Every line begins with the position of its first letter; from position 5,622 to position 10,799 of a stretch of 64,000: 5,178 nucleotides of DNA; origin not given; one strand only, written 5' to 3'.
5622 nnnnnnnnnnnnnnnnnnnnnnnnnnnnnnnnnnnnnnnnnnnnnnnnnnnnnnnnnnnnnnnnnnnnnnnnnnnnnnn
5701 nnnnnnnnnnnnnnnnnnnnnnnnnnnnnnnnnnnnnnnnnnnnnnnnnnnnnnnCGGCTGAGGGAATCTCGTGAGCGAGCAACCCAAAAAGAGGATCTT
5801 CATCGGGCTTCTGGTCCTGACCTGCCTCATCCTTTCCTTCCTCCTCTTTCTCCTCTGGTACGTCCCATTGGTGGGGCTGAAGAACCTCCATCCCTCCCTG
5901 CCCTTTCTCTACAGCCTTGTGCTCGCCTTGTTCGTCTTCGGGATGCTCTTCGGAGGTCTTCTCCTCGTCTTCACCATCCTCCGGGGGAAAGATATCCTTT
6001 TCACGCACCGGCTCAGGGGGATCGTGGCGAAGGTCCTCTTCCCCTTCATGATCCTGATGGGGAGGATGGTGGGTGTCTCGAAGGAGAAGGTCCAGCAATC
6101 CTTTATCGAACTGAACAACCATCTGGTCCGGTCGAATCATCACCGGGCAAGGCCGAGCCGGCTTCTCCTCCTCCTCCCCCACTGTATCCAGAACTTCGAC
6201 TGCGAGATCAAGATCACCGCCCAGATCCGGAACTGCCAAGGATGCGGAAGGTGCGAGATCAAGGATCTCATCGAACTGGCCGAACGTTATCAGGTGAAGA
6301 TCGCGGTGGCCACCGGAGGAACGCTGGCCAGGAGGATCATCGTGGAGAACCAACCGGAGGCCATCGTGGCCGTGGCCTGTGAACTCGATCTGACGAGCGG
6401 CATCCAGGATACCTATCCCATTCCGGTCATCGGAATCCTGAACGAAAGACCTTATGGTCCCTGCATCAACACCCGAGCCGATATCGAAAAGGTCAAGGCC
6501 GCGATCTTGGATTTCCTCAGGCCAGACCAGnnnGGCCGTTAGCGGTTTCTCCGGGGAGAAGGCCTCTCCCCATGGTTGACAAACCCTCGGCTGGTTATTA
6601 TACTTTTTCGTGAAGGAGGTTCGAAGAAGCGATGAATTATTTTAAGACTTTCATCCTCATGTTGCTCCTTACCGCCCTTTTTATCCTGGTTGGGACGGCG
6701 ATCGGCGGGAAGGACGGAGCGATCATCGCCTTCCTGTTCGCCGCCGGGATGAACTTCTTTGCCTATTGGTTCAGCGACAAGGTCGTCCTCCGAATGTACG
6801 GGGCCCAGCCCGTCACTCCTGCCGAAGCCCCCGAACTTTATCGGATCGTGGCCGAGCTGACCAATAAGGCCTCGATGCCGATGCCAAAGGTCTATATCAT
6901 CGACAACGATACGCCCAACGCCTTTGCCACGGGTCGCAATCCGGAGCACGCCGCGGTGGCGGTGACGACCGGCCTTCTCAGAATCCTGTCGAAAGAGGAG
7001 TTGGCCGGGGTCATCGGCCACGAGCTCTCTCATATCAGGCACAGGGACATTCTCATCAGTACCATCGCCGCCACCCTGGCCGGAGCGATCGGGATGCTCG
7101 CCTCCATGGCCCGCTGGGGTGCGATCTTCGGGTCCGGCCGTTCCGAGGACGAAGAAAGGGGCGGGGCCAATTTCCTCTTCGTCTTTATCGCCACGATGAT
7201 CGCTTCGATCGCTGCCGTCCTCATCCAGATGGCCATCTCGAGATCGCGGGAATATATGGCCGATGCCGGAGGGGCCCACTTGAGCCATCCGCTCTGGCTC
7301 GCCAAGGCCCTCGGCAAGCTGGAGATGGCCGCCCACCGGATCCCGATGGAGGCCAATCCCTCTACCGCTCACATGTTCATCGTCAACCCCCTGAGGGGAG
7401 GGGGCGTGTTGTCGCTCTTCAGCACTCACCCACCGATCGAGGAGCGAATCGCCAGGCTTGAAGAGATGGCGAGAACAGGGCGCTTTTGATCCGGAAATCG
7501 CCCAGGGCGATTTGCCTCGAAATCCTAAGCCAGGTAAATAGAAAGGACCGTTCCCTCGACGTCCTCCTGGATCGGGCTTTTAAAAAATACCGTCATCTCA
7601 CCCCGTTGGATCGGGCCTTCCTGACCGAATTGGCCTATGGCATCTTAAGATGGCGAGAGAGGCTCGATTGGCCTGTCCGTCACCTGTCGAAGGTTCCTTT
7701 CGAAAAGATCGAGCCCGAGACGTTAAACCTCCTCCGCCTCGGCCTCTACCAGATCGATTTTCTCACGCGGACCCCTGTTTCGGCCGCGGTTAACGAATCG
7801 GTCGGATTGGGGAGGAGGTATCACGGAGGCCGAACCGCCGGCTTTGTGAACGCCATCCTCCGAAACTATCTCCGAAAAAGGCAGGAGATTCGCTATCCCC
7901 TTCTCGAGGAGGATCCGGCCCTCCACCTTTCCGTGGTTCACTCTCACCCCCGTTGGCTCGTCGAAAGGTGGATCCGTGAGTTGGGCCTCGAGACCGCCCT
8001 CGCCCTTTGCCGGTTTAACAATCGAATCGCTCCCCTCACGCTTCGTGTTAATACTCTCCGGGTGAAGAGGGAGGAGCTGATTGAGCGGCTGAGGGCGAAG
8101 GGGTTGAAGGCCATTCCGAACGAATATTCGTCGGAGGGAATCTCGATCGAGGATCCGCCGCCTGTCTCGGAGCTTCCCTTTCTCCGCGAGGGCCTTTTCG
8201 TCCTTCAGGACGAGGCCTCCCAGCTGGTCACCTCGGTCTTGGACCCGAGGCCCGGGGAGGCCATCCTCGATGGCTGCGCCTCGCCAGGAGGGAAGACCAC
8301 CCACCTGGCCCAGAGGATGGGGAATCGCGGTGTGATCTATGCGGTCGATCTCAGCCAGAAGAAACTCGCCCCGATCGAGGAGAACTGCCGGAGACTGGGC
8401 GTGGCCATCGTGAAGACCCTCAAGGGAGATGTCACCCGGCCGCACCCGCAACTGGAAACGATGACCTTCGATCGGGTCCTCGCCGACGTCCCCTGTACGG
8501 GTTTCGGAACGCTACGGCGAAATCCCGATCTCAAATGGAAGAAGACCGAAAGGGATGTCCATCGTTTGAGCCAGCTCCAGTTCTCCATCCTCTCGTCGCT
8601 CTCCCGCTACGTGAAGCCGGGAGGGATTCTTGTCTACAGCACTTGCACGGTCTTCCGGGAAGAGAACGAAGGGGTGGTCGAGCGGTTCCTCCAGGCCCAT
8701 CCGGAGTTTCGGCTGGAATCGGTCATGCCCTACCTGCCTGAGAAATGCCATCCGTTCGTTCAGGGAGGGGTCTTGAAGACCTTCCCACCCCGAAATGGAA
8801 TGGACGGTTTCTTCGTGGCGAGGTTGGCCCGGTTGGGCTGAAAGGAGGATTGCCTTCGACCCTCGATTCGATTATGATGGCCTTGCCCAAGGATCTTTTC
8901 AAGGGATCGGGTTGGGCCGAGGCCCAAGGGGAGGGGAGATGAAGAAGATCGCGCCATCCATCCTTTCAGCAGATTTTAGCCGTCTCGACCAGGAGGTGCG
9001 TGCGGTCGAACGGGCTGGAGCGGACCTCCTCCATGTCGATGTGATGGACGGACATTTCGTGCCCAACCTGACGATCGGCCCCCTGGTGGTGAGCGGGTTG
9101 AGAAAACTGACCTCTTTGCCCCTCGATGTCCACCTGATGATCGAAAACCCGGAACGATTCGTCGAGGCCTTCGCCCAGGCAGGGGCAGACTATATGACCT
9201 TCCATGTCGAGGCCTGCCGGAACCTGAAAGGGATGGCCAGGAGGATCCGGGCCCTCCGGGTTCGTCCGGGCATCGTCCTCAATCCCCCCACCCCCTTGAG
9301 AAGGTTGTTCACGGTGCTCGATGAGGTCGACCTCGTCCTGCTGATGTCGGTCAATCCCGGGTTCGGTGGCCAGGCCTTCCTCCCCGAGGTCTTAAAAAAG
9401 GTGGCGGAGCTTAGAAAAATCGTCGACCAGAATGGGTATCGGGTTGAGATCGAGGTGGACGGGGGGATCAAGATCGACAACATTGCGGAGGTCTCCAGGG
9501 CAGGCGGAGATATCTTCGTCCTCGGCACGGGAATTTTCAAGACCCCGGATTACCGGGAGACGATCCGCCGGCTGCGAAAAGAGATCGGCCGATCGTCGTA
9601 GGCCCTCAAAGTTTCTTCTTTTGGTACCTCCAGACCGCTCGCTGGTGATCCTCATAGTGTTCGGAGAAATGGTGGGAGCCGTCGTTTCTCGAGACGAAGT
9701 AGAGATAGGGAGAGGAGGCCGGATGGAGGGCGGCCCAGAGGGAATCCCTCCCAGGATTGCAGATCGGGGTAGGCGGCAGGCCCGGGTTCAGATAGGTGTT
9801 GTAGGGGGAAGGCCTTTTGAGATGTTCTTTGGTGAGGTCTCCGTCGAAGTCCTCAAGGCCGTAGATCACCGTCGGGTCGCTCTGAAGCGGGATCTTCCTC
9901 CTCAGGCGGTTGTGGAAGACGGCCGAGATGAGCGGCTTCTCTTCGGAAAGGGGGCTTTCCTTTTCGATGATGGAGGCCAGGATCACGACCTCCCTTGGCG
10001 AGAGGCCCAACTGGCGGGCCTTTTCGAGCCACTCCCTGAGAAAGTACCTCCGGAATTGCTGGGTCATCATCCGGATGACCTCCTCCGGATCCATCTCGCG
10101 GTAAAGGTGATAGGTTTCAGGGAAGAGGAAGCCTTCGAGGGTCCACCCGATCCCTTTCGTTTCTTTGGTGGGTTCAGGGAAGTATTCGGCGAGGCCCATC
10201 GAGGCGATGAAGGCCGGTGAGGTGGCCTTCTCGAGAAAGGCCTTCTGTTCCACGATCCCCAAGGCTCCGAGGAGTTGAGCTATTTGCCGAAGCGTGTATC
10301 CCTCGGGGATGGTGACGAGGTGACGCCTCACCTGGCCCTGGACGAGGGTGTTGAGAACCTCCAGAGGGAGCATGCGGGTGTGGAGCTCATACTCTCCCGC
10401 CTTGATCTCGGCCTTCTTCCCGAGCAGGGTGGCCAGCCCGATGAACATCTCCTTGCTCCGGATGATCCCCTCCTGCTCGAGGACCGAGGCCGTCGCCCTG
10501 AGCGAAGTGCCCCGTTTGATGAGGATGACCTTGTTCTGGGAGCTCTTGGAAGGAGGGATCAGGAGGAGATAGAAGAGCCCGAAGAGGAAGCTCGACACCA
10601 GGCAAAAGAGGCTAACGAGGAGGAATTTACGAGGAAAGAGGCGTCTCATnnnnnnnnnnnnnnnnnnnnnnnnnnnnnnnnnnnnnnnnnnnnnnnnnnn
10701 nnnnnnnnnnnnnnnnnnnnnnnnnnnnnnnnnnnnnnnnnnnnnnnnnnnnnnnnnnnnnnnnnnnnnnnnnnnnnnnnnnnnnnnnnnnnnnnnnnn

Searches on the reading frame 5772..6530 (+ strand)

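Call 10: search_protein_families(library=pfam, proteins=[window:5772-6530:+], max_evalue=0.001)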
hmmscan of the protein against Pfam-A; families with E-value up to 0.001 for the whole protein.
window:5772-6530:+ (253 aa): 1 family
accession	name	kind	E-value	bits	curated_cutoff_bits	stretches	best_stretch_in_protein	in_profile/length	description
PF01976.22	DUF116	-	3.4e-58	195.9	25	1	92-245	2-155/155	Protein of unknown function DUF116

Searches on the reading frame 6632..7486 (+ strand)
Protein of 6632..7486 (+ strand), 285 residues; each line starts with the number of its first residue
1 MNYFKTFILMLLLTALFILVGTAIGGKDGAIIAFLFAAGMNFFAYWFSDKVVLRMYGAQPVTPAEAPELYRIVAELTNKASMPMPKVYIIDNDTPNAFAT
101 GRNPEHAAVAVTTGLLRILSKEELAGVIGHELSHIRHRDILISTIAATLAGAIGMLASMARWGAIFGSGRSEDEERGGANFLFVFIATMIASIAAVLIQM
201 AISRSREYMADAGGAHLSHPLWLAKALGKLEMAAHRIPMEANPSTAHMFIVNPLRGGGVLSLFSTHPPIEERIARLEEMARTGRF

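Call 10: search_protein_families(library=pfam, proteins=[window:6632-7486:+], max_evalue=0.001)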
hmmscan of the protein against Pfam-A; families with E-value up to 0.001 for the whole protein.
window:6632-7486:+ (285 aa): 2 families
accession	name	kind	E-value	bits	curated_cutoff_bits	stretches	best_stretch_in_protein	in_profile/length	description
PF01435.24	Peptidase_M48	-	3.2e-37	128.6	20.3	1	63-279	1-185/186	Peptidase family M48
PF05569.17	Peptidase_M56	-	0.00044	19.9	31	0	109-149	178-218/296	BlaR1 peptidase M56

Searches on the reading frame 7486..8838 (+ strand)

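Call 10: search_protein_families(library=pfam, proteins=[window:7486-8838:+], max_evalue=0.001)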
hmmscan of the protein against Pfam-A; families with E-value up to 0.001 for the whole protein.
window:7486-8838:+ (451 aa): 8 families
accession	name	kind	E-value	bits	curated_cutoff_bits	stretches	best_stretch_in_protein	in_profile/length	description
PF01189.24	Methyltr_RsmB-F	-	2.6e-61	207.2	27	1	251-447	3-198/199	16S rRNA methyltransferase RsmB/F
PF01029.23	NusB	-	4.8e-29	101.9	23.1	1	5-130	2-133/133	NusB family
PF22458.1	RsmF-B_ferredox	-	1.9e-20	73.2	27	1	154-227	1-73/74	Methyltr_RsmF/B-like, ferredoxin-like domain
PF01728.25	FtsJ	-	2e-10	41.3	24.1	1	256-403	21-153/181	FtsJ-like methyltransferase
PF13847.12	Methyltransf_31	-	9.8e-09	35.5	27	1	256-389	3-114/145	Methyltransferase domain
PF13649.12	Methyltransf_25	-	1.9e-05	25.7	27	1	260-333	1-70/97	Methyltransferase domain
PF09445.16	Methyltransf_15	-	0.00011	22.2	22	1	258-352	2-97/165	RNA cap guanine-N2 methyltransferase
PF08241.18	Methyltransf_11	-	0.00067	20.7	21.2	0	267-333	7-66/95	Methyltransferase domain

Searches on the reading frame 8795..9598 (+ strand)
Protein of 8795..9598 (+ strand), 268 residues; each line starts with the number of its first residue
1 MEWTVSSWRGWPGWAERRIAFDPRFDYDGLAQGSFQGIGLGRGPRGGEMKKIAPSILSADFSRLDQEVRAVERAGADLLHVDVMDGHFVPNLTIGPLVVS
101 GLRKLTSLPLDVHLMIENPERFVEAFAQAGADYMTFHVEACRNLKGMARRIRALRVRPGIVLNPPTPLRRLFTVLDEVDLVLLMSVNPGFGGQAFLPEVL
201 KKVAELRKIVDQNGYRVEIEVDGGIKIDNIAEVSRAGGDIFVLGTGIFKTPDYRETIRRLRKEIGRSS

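Call 10: search_protein_families(library=pfam, proteins=[window:8795-9598:+], max_evalue=0.001)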
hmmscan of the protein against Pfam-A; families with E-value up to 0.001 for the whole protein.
window:8795-9598:+ (268 aa): 1 family
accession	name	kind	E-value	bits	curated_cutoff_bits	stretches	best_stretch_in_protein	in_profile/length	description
PF00834.25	Ribul_P_3_epim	-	4.8e-82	274.6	21.1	1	51-248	1-198/198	Ribulose-phosphate 3 epimerase family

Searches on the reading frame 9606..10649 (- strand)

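Call 11: search_protein_families(library=pfam, proteins=[window:9606-10649:-], max_evalue=0.001)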
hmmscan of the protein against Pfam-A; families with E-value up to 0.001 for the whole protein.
window:9606-10649:- (347 aa): 1 family
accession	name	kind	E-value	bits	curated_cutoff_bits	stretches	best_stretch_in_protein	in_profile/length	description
PF02618.21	YceG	-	5.2e-91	305.4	32.4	1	43-339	2-273/275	YceG-like family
